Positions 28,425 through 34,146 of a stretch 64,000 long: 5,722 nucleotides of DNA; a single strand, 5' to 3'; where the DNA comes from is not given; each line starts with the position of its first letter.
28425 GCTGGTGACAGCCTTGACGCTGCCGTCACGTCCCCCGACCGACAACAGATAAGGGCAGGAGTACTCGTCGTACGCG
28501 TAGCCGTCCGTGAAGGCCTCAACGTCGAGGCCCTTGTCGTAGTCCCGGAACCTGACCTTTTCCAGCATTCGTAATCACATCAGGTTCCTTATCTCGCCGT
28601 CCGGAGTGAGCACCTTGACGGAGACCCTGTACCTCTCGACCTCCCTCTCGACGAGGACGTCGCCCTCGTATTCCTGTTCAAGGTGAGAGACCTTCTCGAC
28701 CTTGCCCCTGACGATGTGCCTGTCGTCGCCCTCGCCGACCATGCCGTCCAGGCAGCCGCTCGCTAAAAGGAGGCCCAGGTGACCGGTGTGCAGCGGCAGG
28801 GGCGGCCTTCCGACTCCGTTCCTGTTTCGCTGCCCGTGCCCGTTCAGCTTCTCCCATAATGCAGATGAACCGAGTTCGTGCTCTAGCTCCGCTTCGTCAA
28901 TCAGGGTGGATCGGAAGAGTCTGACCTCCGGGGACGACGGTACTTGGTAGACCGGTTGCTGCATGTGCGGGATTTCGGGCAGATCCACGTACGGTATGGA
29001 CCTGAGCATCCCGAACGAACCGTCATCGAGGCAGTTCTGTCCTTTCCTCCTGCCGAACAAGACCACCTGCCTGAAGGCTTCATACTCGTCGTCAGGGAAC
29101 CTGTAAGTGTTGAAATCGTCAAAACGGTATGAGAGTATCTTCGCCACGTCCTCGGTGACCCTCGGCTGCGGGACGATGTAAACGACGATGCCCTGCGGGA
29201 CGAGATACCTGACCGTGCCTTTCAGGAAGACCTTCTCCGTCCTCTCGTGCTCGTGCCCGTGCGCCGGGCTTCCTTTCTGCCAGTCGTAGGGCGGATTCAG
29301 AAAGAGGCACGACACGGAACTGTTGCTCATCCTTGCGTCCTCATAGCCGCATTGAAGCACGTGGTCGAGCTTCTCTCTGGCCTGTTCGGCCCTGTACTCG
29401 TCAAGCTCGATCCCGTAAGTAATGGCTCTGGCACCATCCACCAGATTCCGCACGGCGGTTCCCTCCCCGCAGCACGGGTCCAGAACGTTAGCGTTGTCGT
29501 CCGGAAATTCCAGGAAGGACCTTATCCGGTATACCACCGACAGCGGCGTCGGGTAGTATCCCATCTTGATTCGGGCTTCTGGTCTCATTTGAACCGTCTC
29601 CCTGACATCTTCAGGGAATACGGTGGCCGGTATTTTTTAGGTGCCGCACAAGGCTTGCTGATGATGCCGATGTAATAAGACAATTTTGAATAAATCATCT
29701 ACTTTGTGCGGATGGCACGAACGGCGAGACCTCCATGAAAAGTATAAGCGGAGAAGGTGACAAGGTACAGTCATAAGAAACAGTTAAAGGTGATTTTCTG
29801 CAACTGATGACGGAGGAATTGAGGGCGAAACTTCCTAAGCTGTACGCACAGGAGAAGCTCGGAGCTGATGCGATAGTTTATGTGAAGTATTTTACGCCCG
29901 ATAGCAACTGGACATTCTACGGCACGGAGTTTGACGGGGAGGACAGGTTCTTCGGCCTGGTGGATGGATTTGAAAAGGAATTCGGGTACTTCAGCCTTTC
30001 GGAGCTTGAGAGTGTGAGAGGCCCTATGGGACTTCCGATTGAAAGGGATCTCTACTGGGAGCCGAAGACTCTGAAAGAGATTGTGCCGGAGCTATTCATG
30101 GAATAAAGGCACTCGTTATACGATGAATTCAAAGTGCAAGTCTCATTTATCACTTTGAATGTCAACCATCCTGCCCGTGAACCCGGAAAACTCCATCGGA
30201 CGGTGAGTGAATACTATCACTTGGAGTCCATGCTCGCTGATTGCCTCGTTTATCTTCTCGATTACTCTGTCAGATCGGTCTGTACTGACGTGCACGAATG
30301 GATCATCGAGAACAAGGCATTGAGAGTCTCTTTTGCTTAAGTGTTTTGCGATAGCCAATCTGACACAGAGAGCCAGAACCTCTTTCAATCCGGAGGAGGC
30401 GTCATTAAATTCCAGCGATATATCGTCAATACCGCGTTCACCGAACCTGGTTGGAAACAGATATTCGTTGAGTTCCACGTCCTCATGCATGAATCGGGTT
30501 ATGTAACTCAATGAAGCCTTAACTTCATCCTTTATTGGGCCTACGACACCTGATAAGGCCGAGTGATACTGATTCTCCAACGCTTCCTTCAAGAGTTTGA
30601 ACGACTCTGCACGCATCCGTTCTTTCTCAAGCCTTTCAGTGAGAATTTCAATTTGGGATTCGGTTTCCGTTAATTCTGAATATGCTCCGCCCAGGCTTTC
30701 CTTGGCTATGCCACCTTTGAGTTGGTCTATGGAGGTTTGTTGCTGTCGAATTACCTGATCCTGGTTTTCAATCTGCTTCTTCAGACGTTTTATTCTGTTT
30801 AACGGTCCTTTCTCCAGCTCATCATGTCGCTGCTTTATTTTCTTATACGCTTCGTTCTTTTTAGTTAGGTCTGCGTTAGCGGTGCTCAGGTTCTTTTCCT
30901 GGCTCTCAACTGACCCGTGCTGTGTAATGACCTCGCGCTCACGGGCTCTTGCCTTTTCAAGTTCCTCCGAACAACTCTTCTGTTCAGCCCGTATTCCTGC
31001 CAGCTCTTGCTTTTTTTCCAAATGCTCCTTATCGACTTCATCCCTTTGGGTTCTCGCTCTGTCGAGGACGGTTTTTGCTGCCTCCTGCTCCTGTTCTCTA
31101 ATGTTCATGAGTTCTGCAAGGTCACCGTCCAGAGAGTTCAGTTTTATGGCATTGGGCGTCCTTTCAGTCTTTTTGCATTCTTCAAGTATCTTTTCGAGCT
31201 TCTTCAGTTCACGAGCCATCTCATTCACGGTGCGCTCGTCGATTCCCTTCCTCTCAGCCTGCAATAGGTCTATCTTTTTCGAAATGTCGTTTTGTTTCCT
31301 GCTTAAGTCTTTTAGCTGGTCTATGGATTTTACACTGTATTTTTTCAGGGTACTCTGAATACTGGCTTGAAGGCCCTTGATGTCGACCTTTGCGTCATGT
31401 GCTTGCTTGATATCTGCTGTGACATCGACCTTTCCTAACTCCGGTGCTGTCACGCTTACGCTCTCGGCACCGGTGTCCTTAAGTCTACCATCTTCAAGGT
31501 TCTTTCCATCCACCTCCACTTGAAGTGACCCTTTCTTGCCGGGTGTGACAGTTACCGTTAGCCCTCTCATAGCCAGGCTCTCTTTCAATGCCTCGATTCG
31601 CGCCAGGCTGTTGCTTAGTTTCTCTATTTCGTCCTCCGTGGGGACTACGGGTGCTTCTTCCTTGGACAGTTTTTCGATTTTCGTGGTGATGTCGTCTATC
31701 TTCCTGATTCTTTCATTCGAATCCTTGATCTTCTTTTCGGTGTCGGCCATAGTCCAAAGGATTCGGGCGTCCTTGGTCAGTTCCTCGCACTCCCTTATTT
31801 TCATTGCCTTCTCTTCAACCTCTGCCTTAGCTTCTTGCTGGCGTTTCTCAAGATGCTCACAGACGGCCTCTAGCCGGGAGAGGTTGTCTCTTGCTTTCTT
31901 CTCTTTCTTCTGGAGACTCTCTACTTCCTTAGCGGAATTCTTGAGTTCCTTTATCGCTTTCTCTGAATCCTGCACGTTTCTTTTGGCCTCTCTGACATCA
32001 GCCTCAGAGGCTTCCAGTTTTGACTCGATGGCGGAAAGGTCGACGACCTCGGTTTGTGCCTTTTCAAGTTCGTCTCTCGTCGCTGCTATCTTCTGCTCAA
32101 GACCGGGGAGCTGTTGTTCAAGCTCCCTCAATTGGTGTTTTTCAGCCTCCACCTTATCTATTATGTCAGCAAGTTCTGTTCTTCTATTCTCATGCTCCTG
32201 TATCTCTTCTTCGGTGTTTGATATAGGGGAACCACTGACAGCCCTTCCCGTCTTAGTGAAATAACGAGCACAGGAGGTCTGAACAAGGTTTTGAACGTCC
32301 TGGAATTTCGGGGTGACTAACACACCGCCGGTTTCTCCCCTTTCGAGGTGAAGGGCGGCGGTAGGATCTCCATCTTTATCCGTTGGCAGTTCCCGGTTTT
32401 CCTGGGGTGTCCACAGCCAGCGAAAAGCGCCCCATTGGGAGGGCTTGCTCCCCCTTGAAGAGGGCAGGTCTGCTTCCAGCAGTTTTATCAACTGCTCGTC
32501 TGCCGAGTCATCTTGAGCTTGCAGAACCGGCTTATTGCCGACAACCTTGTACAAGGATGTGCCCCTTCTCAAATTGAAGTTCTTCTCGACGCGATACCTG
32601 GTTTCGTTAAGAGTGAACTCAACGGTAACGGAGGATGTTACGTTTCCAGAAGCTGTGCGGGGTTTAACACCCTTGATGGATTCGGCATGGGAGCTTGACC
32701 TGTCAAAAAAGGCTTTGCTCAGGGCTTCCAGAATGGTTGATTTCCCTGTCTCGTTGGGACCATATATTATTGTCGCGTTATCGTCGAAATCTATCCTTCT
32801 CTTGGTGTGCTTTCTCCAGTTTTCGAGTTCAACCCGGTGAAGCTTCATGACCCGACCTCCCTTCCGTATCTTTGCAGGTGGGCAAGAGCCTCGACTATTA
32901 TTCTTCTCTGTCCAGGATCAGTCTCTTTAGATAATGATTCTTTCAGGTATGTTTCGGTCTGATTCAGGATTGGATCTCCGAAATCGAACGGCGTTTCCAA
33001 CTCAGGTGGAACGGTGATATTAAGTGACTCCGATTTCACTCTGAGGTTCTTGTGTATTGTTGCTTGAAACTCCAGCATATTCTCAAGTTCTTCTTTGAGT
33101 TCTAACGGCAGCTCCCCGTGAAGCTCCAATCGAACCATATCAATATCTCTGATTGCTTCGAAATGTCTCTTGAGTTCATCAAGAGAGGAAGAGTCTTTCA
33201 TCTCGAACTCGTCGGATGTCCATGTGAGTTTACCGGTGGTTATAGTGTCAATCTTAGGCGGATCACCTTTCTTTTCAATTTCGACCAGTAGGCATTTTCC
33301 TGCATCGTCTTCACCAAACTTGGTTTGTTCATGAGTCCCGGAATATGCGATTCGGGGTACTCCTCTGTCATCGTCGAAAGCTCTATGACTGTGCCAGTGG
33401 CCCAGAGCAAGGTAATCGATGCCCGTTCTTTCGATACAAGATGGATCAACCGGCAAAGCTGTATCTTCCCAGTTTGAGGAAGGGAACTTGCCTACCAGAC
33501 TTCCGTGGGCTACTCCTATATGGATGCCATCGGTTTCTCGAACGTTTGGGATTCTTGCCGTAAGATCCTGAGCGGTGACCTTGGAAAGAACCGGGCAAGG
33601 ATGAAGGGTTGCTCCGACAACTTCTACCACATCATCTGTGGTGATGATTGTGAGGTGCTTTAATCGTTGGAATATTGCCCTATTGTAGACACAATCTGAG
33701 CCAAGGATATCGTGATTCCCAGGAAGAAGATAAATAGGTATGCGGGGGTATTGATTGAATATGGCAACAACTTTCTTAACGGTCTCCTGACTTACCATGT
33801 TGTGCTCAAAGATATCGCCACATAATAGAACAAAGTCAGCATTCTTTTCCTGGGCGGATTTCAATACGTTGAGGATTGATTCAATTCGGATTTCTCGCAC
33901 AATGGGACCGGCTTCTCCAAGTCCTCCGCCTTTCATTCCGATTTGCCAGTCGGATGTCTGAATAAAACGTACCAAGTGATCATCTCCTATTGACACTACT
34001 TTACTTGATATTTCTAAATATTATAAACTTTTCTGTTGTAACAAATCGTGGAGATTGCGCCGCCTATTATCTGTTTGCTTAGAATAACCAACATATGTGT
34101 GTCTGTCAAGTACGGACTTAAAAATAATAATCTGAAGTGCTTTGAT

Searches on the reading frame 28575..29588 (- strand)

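Call 24: search_protein_families(library=pfam, max_evalue=0.01, proteins=[window:28575-29588:-])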
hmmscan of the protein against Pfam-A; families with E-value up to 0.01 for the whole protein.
window:28575-29588:- (337 aa): 2 families
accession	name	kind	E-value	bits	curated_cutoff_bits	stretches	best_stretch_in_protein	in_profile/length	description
PF19587.5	DUF6094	-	7.2e-39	133.9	22.8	1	6-216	132-341/344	Uncharacterised methyltransferase family (DUF6094)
PF13649.12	Methyltransf_25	-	0.0028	18.7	27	1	35-89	1-57/97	Methyltransferase domain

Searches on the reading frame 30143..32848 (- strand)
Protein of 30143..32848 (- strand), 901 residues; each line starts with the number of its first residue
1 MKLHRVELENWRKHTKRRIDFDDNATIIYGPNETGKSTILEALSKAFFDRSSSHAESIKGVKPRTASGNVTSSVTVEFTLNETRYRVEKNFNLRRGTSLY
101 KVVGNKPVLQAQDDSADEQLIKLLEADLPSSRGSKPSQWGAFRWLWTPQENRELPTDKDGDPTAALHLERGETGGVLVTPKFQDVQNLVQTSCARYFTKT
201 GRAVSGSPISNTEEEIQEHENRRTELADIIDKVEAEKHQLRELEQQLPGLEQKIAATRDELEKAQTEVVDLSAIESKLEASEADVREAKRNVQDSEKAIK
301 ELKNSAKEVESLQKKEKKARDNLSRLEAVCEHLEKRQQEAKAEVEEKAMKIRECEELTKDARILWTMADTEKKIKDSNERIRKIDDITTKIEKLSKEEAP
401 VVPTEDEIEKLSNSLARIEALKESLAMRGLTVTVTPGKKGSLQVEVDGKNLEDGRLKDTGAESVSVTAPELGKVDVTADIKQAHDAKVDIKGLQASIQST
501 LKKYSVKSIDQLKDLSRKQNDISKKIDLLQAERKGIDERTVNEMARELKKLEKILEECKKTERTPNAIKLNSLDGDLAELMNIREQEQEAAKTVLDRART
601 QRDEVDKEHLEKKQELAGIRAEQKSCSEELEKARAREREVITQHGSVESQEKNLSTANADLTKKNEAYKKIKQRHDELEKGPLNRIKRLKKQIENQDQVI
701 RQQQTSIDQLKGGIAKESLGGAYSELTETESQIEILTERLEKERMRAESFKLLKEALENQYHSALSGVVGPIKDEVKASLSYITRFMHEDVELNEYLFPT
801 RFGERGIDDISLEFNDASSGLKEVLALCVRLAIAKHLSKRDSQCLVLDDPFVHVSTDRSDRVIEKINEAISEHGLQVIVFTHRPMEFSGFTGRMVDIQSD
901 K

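Call 24: search_protein_families(library=pfam, max_evalue=0.01, proteins=[window:30143-32848:-])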
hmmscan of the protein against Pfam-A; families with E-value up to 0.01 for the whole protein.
window:30143-32848:- (901 aa): 6 families
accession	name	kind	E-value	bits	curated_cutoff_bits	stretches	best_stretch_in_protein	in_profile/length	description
PF13175.12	AAA_15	-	2.4e-20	73.9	32.1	2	1-406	1-266/374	AAA ATPase domain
PF13476.12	AAA_23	-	3.3e-12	47.9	27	1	5-324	1-187/201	AAA domain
PF13304.12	AAA_21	-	4.6e-10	40.5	27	2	26-98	2-83/304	AAA domain, putative AbiEii toxin, Type IV TA system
PF13514.12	AAA_27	-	1e-08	35.4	22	1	1-48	1-51/206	AAA domain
PF13555.12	AAA_29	-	1.5e-08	34.7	27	1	3-47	1-46/61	P-loop containing region of AAA domain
PF02463.25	SMC_N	-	2.3e-05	24.4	40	1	3-86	2-89/220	RecF/RecN/SMC N terminal domain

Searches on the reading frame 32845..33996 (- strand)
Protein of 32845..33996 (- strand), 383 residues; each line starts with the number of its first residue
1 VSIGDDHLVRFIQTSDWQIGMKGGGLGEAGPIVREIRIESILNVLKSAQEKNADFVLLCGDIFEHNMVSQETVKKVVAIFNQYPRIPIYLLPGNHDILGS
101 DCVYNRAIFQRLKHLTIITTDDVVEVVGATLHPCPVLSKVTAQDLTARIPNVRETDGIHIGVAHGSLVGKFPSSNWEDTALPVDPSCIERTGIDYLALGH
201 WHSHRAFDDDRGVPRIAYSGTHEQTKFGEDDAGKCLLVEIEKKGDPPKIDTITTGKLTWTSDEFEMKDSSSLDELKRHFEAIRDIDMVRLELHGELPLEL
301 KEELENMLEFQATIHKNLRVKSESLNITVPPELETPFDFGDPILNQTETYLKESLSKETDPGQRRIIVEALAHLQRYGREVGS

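Call 24: search_protein_families(library=pfam, max_evalue=0.01, proteins=[window:32845-33996:-])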
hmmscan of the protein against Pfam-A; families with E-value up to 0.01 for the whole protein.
window:32845-33996:- (383 aa): 1 family
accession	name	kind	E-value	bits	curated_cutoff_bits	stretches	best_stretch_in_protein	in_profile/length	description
PF00149.33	Metallophos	-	3.9e-14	54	21.5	1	10-203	2-190/191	Calcineurin-like phosphoesterase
